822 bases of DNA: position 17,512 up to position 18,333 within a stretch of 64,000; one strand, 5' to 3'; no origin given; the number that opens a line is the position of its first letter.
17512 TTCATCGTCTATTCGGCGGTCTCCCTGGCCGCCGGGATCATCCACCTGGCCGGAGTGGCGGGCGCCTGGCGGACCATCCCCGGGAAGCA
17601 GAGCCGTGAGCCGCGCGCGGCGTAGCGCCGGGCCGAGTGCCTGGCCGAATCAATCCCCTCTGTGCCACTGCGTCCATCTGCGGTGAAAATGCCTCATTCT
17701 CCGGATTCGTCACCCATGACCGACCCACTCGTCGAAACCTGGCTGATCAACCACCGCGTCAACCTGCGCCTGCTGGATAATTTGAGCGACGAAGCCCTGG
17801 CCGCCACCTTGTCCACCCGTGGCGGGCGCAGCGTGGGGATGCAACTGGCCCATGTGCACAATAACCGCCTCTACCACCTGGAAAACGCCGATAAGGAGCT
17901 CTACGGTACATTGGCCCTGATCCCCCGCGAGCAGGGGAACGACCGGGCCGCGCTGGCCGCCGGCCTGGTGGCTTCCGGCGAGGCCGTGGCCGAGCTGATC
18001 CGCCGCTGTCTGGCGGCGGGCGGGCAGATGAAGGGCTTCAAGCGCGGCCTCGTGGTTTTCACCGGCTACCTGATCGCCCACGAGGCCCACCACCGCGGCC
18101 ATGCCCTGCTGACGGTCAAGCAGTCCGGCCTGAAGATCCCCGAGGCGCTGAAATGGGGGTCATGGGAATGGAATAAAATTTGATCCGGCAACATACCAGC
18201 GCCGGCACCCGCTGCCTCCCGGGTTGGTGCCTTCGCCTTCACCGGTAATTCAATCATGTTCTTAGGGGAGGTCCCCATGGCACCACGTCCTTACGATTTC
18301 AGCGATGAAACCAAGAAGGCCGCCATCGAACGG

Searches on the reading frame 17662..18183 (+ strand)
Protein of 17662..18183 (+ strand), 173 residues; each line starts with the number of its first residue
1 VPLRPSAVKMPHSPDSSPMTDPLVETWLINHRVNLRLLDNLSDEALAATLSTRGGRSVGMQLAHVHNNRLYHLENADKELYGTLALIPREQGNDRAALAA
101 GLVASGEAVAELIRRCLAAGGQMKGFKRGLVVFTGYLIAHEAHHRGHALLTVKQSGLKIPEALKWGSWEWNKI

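Call 74: search_protein_families(library=pfam, proteins=[window:17662-18183:+], max_evalue=0.00001)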
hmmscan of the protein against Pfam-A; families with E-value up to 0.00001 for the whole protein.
window:17662-18183:+ (173 aa): 1 family
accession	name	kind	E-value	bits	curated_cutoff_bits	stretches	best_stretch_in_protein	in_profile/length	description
PF05163.17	DinB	-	8.7e-08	32.7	23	1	22-160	7-150/165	DinB family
